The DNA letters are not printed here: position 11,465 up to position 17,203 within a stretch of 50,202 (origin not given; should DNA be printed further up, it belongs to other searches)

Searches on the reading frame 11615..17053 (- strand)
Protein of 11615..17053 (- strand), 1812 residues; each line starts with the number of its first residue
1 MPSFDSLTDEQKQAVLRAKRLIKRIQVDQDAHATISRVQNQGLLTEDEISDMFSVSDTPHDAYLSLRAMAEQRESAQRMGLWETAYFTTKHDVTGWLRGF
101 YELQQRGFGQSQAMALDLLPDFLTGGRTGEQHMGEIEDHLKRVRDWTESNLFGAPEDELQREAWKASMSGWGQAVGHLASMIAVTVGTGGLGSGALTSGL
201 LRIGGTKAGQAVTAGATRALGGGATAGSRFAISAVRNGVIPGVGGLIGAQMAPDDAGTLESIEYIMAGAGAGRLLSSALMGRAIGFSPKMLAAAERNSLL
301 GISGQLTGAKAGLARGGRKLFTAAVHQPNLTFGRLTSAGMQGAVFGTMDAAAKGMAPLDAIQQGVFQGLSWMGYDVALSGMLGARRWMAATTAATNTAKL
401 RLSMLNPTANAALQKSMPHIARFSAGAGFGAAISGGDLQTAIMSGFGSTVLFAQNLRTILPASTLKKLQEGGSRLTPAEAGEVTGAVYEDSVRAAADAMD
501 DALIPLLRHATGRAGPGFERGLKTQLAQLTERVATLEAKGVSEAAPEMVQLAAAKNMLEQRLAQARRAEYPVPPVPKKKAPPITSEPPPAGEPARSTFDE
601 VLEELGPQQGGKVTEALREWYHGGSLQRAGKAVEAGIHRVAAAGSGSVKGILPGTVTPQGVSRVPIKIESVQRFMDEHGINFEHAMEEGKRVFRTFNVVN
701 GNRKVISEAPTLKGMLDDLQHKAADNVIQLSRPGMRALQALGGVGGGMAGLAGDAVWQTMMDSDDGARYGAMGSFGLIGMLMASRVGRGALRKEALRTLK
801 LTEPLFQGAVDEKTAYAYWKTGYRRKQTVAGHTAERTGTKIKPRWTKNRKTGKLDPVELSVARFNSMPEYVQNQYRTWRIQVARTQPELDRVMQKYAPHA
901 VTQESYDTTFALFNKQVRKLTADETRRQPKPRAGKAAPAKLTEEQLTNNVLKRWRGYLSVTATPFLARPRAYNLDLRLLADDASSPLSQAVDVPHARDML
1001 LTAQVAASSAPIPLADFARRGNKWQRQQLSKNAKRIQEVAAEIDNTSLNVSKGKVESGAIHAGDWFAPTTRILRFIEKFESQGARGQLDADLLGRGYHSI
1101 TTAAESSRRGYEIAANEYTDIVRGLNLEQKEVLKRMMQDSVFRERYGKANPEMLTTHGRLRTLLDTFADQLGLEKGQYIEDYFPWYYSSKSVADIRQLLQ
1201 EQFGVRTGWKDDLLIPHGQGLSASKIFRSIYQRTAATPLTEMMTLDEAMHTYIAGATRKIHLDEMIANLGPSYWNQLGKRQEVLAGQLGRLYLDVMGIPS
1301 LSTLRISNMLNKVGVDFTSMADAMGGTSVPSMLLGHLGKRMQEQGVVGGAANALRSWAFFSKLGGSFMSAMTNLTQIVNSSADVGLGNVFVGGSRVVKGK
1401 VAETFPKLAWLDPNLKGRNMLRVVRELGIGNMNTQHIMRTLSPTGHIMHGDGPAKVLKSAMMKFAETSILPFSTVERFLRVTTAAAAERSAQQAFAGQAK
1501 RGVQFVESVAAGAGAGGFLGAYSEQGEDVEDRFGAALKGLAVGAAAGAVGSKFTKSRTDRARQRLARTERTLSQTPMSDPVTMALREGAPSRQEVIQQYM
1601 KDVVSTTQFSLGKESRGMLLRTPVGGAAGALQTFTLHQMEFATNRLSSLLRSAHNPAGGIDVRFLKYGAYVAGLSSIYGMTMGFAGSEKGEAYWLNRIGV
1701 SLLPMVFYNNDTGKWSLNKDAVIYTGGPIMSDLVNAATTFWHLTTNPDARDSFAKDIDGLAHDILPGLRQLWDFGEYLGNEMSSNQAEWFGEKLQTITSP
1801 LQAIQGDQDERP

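Call 36: search_protein_families(library=phrogs, proteins=[window:11615-17053:-], max_evalue=0.001)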
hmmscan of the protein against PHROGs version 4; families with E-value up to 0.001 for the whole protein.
window:11615-17053:- (1812 aa): 0 families

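Call 39: search_solved_structures(query=window:11615-17053:-, max_evalue=1)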
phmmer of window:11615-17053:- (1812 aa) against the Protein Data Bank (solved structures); distinct sequences matched with E-value up to 1: 0.

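Call 40: search_protein_families(library=pfam, proteins=[window:11615-17053:-], max_evalue=0.01)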
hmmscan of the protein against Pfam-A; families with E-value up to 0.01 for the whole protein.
window:11615-17053:- (1812 aa): 0 families
